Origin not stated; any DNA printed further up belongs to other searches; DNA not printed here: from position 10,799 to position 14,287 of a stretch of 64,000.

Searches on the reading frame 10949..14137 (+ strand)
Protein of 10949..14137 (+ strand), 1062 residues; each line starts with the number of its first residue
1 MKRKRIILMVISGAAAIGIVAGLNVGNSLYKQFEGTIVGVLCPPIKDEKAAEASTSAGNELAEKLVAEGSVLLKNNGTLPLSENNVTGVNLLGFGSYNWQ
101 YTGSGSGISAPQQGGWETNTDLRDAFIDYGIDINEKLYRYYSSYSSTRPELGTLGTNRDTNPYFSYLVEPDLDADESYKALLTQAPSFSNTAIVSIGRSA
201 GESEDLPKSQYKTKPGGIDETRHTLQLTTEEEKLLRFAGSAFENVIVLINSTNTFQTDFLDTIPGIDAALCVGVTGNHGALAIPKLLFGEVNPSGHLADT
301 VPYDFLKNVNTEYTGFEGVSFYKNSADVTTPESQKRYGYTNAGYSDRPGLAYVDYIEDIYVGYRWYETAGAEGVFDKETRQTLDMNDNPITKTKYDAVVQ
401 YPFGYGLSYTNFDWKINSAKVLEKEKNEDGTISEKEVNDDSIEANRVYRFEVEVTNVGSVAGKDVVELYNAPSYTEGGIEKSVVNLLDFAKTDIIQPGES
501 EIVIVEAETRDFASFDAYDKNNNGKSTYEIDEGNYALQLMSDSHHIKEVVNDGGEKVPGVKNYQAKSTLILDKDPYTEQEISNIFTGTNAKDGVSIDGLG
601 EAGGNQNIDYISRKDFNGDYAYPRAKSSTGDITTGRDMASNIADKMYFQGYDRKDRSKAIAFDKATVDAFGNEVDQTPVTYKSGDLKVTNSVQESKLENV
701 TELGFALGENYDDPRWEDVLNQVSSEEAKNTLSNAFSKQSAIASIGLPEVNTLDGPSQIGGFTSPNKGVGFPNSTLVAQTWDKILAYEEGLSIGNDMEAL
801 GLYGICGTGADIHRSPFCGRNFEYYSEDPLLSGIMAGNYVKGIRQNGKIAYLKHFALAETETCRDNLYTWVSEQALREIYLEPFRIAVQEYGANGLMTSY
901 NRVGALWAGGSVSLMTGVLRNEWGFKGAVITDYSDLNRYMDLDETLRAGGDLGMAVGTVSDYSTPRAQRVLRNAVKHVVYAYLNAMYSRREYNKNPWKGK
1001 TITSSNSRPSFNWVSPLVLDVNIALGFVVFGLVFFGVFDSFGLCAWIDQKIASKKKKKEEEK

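Call 29: search_protein_families(library=pfam, max_evalue=0.00001, proteins=[window:10949-14137:+])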
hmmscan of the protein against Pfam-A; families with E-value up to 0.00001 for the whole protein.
window:10949-14137:+ (1062 aa): 3 families
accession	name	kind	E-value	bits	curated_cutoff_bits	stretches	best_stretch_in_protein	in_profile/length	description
PF00933.27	Glyco_hydro_3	-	1.3e-28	100.8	27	1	724-942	40-261/316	Glycosyl hydrolase family 3 N terminal domain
PF01915.27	Glyco_hydro_3_C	-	7.8e-21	75.4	31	1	71-363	2-172/200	Glycosyl hydrolase family 3 C-terminal domain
PF14310.12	Fn3-like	-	4.3e-06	27.2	25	1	464-542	1-70/71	Fibronectin type III-like domain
